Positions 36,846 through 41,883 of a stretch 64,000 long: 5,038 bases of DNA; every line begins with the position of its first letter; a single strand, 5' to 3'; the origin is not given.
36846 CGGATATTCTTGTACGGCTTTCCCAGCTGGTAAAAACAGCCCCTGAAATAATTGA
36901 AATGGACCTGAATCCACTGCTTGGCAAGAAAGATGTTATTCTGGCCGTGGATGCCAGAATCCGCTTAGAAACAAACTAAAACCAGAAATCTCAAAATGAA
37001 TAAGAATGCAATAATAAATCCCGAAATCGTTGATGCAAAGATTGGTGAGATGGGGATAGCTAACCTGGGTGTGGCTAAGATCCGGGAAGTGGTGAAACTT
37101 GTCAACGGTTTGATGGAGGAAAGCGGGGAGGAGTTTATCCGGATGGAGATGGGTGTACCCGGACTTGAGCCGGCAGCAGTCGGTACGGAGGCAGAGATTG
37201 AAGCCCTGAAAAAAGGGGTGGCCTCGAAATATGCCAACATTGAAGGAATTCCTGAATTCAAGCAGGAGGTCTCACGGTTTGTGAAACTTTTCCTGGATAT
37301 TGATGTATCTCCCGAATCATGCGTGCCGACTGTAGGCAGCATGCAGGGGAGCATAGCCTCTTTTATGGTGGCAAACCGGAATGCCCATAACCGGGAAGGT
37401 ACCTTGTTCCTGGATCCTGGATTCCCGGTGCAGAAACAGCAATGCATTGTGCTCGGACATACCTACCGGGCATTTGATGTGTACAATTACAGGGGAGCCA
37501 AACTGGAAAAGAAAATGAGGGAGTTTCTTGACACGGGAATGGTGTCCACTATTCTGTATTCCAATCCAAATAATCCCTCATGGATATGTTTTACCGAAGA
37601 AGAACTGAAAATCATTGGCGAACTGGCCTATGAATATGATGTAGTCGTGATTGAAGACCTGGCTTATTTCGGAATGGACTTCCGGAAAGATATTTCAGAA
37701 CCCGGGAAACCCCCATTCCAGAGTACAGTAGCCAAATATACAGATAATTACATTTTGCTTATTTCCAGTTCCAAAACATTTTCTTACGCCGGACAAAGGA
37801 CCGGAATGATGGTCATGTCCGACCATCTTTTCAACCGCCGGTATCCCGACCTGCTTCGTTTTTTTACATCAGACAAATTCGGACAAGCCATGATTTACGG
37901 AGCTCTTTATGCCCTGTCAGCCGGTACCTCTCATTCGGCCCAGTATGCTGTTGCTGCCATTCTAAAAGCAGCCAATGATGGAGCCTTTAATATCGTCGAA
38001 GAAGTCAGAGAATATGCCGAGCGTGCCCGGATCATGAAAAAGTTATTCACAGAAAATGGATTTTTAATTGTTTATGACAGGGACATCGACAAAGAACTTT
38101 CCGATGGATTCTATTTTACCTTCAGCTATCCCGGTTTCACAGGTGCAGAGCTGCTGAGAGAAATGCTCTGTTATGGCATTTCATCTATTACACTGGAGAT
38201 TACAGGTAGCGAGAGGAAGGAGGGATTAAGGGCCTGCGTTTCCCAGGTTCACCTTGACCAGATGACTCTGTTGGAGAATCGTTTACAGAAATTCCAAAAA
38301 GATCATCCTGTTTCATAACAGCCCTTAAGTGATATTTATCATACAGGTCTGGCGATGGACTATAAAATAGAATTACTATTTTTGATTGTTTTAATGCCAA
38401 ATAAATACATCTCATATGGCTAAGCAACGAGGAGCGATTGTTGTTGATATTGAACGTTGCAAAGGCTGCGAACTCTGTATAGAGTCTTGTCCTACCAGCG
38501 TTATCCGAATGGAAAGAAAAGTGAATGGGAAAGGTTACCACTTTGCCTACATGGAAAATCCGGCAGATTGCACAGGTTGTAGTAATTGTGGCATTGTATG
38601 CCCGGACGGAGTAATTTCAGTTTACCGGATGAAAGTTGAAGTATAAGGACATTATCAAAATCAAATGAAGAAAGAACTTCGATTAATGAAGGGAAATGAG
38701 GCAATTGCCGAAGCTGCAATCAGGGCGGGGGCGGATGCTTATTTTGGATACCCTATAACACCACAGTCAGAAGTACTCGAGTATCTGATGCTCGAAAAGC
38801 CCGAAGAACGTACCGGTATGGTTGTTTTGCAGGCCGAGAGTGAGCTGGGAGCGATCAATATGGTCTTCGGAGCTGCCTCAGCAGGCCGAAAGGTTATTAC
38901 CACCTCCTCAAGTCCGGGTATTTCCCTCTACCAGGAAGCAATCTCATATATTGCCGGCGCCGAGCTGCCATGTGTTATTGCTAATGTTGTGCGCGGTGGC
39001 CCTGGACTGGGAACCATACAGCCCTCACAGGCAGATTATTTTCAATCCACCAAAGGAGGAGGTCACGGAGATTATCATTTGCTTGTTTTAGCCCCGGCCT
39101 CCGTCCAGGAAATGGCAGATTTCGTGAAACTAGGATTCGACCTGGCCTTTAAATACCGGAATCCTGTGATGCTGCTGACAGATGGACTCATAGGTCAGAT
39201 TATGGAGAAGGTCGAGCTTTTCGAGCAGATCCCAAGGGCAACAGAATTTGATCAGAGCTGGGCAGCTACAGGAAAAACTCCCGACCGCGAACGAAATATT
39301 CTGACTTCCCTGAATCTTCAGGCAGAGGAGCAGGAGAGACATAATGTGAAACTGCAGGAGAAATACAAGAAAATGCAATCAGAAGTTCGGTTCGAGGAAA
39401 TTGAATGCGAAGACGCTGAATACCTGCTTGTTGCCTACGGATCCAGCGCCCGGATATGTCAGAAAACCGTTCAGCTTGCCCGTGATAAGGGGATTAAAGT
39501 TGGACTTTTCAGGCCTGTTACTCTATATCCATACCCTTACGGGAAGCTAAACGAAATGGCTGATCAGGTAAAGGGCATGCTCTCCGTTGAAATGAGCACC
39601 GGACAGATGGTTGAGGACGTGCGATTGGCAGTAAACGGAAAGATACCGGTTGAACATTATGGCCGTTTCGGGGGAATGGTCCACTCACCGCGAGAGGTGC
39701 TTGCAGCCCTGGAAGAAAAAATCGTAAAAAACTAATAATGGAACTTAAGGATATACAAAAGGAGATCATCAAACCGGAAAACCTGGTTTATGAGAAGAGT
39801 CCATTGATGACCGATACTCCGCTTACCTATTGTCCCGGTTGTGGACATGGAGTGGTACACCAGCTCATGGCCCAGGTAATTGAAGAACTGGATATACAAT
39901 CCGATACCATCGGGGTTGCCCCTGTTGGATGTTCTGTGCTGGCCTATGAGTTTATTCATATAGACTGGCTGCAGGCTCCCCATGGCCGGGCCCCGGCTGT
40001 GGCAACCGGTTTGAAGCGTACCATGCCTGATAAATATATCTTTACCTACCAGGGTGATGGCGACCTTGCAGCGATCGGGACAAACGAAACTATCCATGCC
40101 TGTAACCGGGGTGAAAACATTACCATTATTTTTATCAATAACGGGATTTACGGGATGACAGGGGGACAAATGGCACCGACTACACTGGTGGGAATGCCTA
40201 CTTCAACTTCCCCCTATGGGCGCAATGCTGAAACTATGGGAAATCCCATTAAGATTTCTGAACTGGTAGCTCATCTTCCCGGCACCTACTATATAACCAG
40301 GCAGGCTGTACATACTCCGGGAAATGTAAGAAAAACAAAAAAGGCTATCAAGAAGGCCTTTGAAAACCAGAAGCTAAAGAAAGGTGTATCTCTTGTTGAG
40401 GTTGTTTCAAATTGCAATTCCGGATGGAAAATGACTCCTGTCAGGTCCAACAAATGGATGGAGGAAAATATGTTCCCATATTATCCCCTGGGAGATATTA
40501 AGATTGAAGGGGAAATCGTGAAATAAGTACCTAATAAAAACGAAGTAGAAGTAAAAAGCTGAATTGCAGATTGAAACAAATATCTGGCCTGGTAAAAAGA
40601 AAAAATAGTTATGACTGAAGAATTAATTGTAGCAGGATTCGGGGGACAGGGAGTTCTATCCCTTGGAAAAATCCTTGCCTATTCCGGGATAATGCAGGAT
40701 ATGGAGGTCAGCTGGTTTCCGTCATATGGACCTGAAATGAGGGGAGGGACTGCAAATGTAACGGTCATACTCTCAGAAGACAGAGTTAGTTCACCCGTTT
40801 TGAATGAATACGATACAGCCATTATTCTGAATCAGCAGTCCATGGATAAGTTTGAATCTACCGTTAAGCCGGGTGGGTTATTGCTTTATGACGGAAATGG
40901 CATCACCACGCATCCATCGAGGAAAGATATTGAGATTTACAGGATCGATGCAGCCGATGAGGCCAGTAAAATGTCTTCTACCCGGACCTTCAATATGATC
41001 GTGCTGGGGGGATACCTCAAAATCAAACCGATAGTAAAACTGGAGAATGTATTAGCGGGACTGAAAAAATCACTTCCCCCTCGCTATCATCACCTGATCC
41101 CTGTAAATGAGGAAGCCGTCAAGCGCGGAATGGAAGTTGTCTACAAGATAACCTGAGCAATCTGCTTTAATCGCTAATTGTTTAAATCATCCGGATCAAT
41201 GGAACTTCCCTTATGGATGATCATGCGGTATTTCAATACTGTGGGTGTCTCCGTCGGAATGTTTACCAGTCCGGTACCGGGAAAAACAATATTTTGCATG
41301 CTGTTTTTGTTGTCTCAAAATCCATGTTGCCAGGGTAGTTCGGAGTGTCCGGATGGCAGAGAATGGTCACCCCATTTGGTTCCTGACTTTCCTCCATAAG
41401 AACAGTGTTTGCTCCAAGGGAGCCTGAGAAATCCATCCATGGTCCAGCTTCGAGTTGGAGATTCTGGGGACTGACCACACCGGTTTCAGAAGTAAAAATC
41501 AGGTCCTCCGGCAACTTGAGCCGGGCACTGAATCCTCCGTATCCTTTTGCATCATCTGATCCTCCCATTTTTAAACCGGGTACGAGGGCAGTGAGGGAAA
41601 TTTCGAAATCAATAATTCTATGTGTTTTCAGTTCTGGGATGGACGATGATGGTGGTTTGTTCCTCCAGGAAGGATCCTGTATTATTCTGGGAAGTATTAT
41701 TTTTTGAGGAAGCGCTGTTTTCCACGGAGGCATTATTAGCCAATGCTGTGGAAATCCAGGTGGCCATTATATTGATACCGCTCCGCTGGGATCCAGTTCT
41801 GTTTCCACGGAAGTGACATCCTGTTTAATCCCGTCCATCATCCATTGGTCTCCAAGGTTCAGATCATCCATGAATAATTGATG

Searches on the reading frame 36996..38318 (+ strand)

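Call 31: search_protein_families(library=pfam, proteins=[window:36996-38318:+], max_evalue=0.00001)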
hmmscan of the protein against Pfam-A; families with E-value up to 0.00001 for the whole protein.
window:36996-38318:+ (440 aa): 1 family
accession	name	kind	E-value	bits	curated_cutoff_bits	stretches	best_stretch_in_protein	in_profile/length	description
PF00155.27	Aminotran_1_2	-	3.8e-21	76.1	19.7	1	58-356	14-295/361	Aminotransferase class I and II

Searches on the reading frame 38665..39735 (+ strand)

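Call 31: search_protein_families(library=pfam, proteins=[window:38665-39735:+], max_evalue=0.00001)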
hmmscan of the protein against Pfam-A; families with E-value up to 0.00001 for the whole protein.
window:38665-39735:+ (356 aa): 2 families
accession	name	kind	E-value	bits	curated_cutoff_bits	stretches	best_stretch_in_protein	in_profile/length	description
PF01855.24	POR_N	-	4.5e-49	167.7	27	1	16-238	1-223/231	Pyruvate flavodoxin/ferredoxin oxidoreductase, thiamine diP-bdg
PF17147.9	PFOR_II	-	2e-23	83.1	27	1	251-345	1-102/102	Pyruvate:ferredoxin oxidoreductase core domain II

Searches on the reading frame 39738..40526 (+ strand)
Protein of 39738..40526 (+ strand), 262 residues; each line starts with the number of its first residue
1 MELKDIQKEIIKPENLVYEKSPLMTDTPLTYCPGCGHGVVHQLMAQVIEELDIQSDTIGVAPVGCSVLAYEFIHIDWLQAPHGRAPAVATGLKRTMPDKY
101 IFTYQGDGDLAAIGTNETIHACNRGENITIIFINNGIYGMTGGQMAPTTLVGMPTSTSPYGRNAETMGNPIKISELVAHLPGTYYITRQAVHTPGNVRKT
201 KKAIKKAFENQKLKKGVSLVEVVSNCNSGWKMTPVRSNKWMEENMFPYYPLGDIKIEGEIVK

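Call 31: search_protein_families(library=pfam, proteins=[window:39738-40526:+], max_evalue=0.00001)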
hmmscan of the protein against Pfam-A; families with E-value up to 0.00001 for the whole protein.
window:39738-40526:+ (262 aa): 1 family
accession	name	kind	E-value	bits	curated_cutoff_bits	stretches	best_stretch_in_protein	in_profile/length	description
PF02775.26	TPP_enzyme_C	-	6.1e-21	75.2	21.9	1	71-222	20-151/151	Thiamine pyrophosphate enzyme, C-terminal TPP binding domain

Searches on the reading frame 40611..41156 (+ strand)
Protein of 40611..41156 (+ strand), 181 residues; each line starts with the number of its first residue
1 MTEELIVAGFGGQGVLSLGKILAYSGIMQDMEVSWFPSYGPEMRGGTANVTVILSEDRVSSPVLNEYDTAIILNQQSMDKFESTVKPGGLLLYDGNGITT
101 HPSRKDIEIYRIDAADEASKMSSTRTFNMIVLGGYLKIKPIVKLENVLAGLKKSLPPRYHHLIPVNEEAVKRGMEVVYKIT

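Call 31: search_protein_families(library=pfam, proteins=[window:40611-41156:+], max_evalue=0.00001)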
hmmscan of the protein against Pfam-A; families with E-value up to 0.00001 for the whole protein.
window:40611-41156:+ (181 aa): 1 family
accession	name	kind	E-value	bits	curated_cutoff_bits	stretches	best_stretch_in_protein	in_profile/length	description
PF01558.24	POR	-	2.4e-34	119.4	27.4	1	11-175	1-173/173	Pyruvate ferredoxin/flavodoxin oxidoreductase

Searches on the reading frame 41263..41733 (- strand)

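Call 31: search_protein_families(library=pfam, proteins=[window:41263-41733:-], max_evalue=0.00001)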
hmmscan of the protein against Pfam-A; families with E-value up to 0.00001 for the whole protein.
window:41263-41733:- (156 aa): 1 family
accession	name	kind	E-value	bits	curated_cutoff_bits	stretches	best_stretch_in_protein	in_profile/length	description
PF14100.11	DUF6807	-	2.4e-09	37.6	27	1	36-135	126-217/270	Family of unknown function (DUF6807)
